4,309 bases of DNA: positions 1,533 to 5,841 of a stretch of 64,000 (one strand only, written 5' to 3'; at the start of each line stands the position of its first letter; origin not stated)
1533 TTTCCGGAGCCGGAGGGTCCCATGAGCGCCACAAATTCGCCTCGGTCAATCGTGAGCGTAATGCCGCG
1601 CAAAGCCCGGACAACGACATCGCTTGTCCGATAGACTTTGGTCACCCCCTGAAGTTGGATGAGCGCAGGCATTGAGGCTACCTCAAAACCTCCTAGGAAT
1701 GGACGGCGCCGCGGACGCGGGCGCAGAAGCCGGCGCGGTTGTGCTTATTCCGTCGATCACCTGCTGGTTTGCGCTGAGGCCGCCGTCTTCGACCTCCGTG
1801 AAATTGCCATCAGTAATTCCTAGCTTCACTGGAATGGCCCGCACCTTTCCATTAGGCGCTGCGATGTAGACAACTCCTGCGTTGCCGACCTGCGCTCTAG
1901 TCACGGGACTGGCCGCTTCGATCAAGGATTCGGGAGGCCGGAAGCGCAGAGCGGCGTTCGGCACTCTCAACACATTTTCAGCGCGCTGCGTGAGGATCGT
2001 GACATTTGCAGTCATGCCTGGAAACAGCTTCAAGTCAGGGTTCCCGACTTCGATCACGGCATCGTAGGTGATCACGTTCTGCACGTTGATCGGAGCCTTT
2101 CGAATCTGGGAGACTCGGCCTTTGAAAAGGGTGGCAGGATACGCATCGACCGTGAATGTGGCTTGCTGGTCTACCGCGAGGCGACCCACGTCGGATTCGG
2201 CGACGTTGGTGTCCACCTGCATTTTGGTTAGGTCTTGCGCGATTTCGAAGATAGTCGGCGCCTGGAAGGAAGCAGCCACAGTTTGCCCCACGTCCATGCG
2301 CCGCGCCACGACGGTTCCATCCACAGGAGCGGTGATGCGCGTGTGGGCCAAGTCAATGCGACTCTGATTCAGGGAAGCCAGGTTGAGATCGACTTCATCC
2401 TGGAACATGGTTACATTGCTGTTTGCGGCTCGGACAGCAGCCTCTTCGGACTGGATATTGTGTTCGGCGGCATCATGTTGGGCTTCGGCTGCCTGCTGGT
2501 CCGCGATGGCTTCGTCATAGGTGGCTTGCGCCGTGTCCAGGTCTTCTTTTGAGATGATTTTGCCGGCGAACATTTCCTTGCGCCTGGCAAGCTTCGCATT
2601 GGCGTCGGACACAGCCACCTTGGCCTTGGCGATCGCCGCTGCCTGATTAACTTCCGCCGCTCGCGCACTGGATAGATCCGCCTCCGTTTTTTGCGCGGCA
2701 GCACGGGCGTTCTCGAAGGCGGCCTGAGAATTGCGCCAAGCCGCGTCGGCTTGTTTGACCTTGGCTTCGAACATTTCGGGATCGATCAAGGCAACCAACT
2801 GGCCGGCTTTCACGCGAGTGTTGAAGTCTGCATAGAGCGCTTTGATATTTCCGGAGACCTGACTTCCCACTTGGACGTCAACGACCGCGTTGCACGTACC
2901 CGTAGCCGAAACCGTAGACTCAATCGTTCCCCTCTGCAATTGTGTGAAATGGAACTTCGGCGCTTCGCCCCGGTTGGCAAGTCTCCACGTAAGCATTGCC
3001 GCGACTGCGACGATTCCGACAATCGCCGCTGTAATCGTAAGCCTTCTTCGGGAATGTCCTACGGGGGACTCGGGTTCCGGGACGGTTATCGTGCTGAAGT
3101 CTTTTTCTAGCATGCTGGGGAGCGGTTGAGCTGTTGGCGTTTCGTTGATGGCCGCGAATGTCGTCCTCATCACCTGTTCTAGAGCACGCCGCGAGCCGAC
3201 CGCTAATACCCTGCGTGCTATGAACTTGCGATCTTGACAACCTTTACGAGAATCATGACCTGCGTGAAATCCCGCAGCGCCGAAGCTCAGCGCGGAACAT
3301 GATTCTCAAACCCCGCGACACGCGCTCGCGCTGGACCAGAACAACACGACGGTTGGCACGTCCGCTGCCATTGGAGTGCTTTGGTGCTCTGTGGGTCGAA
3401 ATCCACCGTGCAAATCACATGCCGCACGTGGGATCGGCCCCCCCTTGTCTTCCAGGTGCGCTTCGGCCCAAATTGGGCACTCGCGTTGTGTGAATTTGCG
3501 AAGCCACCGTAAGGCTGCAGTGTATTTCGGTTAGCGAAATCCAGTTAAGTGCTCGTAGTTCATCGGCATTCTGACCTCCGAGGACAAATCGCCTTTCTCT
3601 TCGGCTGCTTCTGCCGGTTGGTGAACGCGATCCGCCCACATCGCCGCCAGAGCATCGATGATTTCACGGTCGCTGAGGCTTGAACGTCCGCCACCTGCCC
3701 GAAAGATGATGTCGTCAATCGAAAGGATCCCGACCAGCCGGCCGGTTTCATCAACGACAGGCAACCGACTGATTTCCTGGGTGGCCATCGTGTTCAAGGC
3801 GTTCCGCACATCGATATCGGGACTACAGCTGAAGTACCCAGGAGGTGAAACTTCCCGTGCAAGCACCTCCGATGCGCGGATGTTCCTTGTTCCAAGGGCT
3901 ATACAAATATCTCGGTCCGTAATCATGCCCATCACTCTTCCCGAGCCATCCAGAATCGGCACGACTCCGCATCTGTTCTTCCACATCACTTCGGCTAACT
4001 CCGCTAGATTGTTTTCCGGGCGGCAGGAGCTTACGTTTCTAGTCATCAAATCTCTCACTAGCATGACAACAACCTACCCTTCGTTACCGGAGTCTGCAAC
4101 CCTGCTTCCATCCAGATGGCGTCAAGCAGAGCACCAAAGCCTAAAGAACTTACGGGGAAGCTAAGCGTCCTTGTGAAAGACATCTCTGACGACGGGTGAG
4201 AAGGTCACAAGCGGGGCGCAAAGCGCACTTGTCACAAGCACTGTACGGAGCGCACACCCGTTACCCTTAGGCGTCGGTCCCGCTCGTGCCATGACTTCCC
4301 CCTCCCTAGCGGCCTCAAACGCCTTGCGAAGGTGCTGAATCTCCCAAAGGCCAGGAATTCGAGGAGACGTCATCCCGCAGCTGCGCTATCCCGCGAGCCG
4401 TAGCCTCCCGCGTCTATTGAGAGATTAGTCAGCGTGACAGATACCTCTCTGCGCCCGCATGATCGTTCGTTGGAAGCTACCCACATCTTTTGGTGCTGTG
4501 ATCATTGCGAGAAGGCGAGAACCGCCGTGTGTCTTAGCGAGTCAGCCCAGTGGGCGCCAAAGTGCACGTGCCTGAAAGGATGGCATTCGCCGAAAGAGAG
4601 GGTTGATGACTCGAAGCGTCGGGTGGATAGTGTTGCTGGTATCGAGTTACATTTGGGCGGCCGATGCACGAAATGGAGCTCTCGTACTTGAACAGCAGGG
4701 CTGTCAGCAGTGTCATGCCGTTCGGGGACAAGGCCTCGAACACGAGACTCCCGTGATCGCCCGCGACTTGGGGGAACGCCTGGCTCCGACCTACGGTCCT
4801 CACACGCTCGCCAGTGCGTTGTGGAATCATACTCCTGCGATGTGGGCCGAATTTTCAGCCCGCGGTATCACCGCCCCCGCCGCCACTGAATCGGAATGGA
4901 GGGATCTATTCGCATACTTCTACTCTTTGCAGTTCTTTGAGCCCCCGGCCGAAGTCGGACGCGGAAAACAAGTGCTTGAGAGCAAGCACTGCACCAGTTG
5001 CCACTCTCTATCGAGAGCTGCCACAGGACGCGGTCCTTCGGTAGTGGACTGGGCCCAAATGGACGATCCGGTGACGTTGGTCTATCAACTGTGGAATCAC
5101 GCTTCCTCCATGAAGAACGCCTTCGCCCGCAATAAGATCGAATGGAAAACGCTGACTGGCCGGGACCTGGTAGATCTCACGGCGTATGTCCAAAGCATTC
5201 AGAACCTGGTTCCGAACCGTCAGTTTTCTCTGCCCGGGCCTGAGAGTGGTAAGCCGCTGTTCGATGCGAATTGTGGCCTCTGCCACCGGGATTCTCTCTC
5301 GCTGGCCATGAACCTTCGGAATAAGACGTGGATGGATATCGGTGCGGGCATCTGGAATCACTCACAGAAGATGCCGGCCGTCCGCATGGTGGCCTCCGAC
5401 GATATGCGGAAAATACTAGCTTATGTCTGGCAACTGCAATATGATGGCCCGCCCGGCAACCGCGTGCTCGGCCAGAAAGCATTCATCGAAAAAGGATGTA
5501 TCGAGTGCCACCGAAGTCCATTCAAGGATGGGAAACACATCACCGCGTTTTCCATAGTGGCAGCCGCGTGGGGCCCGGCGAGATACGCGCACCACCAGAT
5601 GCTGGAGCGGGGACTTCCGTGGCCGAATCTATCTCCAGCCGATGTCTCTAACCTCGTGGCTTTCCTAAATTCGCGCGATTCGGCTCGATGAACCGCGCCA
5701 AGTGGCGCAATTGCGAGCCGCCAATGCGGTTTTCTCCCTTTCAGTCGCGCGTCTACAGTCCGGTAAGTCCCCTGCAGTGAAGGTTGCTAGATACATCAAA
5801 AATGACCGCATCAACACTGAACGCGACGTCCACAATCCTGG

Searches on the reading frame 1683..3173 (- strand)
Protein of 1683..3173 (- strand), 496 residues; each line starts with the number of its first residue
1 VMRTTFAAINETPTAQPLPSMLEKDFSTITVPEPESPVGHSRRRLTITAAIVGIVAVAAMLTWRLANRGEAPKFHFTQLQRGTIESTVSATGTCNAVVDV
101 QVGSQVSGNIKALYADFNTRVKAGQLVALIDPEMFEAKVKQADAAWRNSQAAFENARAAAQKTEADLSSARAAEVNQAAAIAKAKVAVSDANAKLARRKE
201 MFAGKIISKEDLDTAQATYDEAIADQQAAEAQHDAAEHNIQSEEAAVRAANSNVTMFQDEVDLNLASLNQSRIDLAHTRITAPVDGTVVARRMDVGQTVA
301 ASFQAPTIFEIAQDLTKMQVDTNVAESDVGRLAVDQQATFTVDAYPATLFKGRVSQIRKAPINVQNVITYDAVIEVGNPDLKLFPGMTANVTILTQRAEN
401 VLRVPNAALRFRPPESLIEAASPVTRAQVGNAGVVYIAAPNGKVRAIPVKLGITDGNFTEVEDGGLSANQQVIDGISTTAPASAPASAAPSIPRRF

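Call 69: search_protein_families(library=pfam, proteins=[window:1683-3173:-], max_evalue=0.001)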
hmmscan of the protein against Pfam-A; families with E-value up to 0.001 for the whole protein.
window:1683-3173:- (496 aa): 2 families
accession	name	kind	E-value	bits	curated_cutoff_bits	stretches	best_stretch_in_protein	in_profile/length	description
PF16576.10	HlyD_D23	-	4.5e-18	65.7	30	1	207-389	51-214/214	Barrel-sandwich domain of CusB or HlyD membrane-fusion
PF13437.12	HlyD_3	-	5.7e-10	40.3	22.2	1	280-377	2-96/106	HlyD family secretion protein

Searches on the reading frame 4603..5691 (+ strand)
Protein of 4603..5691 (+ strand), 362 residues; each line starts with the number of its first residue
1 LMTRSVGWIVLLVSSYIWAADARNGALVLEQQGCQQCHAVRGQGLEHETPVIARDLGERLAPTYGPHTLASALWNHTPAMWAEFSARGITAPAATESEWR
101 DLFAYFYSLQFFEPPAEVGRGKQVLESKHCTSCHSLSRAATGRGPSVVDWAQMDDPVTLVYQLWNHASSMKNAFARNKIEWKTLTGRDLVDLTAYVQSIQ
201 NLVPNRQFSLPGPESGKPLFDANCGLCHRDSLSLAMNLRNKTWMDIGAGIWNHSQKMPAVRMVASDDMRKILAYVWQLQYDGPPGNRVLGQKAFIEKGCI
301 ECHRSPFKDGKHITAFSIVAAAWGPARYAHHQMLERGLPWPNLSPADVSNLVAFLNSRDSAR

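Call 69: search_protein_families(library=pfam, proteins=[window:4603-5691:+], max_evalue=0.001)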
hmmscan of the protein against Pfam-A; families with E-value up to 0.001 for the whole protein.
window:4603-5691:+ (362 aa): 3 families
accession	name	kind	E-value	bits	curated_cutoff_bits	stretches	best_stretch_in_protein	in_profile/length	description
PF00034.26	Cytochrom_C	-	4.1e-17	63.7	21.3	0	120-199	3-89/90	Cytochrome c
PF13442.11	Cytochrome_CBB3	-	3.5e-15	56.5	27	0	214-275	4-68/68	Cytochrome C oxidase, cbb3-type, subunit III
PF14522.11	Cytochrome_C7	-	0.00017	21.8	24.8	0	124-139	38-53/67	Cytochrome c7 and related cytochrome c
